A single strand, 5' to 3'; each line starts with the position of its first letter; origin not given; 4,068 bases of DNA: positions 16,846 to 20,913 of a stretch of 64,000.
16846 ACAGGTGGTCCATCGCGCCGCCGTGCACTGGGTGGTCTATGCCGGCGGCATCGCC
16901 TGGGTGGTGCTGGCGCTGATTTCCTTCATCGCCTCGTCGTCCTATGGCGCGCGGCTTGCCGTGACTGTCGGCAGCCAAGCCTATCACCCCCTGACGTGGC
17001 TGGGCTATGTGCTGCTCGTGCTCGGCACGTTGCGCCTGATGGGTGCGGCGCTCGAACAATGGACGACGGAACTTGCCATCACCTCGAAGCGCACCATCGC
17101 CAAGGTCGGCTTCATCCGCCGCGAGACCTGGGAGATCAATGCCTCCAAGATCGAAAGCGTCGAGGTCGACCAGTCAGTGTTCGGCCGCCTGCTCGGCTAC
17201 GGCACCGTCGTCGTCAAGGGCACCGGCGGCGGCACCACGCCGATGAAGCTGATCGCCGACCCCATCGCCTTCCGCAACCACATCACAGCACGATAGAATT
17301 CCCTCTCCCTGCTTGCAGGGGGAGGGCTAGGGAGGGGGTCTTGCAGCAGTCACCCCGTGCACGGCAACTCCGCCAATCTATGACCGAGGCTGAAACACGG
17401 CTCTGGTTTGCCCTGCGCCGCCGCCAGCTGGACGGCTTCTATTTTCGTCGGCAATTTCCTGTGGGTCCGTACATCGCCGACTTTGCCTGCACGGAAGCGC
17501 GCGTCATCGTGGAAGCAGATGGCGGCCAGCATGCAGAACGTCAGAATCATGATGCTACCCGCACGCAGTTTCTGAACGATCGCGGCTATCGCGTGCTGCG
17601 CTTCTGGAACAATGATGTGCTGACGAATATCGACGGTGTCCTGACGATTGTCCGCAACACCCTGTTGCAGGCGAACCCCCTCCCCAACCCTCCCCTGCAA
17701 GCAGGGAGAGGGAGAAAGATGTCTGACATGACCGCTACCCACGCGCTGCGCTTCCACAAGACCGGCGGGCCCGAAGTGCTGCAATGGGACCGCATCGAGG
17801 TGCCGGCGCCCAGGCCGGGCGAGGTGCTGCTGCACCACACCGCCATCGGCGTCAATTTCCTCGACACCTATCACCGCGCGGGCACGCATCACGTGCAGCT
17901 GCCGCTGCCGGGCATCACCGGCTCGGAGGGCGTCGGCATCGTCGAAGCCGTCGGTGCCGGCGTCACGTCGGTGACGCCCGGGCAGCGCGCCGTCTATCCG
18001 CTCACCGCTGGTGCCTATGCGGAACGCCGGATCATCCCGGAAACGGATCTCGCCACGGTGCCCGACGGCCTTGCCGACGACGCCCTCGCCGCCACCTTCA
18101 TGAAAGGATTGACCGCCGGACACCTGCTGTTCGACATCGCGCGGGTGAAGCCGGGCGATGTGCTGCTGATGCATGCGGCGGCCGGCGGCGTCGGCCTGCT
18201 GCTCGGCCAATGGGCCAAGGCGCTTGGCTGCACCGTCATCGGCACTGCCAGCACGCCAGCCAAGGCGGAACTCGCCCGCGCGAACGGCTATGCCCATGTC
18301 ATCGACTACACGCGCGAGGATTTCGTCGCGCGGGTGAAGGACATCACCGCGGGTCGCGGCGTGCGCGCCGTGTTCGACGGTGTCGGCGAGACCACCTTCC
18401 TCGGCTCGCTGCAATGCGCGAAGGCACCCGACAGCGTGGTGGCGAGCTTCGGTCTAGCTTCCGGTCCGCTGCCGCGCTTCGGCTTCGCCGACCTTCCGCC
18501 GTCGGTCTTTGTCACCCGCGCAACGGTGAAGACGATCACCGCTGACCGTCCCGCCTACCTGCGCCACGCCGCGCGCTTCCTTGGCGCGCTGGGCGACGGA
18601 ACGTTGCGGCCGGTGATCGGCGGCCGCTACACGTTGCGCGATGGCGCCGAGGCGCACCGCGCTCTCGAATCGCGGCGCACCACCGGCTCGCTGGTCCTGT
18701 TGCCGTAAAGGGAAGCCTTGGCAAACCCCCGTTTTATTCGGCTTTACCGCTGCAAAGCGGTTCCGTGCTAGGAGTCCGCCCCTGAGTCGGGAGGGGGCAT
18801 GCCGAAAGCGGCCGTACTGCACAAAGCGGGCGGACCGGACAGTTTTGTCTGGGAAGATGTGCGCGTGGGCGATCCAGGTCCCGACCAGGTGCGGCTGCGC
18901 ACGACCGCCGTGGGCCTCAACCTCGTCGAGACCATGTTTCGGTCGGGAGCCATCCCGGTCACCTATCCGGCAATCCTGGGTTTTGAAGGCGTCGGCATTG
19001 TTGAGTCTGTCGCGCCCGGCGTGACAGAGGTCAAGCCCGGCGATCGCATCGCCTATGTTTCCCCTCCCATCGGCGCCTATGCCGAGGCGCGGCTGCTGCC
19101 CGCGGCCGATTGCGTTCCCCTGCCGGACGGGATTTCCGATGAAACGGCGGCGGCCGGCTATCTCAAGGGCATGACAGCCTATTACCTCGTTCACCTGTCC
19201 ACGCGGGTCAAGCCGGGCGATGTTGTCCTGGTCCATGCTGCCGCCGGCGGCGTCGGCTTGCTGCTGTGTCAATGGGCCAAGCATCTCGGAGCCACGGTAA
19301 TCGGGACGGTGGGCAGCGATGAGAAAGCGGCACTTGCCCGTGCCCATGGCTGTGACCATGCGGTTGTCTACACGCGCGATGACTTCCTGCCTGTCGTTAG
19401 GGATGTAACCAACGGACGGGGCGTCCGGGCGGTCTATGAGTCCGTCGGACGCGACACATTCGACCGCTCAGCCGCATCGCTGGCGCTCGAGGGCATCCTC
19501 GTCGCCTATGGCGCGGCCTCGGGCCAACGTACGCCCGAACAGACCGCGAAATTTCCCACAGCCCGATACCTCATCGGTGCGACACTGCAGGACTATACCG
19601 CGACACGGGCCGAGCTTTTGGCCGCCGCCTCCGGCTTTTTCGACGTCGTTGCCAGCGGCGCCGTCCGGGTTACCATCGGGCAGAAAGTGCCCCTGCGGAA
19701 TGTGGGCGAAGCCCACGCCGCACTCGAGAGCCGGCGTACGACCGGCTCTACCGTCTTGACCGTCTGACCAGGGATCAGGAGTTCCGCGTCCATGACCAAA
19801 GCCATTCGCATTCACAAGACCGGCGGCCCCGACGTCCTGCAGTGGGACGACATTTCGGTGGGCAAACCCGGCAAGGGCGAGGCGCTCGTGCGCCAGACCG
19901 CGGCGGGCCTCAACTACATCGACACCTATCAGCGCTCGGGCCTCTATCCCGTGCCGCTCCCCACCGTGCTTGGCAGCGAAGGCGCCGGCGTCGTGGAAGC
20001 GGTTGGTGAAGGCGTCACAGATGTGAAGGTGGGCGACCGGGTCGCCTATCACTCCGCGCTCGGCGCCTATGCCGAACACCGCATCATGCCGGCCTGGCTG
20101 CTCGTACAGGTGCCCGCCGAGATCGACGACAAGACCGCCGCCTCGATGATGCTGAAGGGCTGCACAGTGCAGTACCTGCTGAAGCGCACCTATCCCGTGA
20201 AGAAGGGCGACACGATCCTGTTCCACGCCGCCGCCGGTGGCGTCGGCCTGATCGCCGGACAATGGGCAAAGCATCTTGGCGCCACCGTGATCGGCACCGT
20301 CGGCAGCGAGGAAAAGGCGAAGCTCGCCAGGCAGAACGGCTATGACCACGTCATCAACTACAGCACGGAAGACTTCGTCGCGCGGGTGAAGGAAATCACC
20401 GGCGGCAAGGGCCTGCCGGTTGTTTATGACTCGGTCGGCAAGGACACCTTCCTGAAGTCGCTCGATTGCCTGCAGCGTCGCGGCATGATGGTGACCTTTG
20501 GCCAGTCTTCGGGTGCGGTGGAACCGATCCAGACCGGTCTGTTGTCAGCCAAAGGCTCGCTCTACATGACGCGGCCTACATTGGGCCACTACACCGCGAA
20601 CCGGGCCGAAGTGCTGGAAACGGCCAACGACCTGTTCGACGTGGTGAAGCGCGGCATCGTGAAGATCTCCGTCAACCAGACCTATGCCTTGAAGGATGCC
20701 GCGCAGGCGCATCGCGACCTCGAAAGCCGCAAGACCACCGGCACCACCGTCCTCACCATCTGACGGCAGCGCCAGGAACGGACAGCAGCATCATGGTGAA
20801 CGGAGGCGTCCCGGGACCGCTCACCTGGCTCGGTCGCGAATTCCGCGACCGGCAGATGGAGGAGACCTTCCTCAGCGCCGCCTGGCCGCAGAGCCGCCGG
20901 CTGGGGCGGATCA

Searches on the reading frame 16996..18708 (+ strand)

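Call 71: search_protein_families(library=pfam, proteins=[window:16996-18708:+], max_evalue=0.00001)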
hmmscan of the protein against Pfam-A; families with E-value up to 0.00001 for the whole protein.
window:16996-18708:+ (570 aa): 5 families
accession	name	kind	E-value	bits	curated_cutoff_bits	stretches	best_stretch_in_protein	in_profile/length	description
PF04480.18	DUF559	-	1.2e-40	138.2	20.6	1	119-220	4-105/109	Protein of unknown function (DUF559)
PF00107.32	ADH_zinc_N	-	8.4e-23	81.2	31.8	1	398-516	1-114/129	Zinc-binding dehydrogenase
PF13602.12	ADH_zinc_N_2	-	2.1e-16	61.5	27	1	431-568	2-134/134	Zinc-binding dehydrogenase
PF08240.17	ADH_N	-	1.1e-11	45.3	23.5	1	274-357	2-104/104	Alcohol dehydrogenase GroES-like domain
PF18741.7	MTES_1575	-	4.9e-06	27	38.2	1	146-222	12-95/96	REase_MTES_1575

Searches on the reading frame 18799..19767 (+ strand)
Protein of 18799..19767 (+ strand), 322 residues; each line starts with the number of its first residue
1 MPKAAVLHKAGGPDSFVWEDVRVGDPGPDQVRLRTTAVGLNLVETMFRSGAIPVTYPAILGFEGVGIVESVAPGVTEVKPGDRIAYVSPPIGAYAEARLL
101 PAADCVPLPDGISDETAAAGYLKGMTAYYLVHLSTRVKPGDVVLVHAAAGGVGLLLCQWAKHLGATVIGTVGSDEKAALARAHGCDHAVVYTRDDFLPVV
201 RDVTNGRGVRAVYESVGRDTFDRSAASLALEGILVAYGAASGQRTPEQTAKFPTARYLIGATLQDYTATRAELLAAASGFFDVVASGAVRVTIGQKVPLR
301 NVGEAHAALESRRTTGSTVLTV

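Call 71: search_protein_families(library=pfam, proteins=[window:18799-19767:+], max_evalue=0.00001)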
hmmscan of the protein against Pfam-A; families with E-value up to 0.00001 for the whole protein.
window:18799-19767:+ (322 aa): 3 families
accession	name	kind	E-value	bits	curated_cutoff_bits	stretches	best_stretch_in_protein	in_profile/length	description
PF00107.32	ADH_zinc_N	-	4e-23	82.2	31.8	1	151-257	1-108/129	Zinc-binding dehydrogenase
PF13602.12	ADH_zinc_N_2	-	8e-18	66.1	27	1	184-320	2-134/134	Zinc-binding dehydrogenase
PF08240.17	ADH_N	-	3.5e-15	56.5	23.5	1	27-110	1-104/104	Alcohol dehydrogenase GroES-like domain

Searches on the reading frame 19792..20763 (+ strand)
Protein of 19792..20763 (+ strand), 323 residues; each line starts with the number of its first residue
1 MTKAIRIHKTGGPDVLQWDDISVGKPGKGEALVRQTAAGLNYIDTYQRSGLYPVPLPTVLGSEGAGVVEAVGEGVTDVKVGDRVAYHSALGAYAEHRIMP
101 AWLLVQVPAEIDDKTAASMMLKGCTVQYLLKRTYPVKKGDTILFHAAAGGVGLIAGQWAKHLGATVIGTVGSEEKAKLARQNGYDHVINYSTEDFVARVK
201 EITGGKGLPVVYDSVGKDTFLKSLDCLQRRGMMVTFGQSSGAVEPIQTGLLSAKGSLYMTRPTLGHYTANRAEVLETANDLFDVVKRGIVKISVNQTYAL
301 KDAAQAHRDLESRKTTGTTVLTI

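Call 71: search_protein_families(library=pfam, proteins=[window:19792-20763:+], max_evalue=0.00001)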
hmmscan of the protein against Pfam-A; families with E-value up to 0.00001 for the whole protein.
window:19792-20763:+ (323 aa): 3 families
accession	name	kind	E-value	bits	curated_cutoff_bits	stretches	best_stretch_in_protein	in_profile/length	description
PF00107.32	ADH_zinc_N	-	7.7e-30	103.9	31.8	1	150-251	1-102/129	Zinc-binding dehydrogenase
PF13602.12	ADH_zinc_N_2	-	2.1e-22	80.9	27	1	183-321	2-134/134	Zinc-binding dehydrogenase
PF08240.17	ADH_N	-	1e-17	64.7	23.5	1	27-108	1-103/104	Alcohol dehydrogenase GroES-like domain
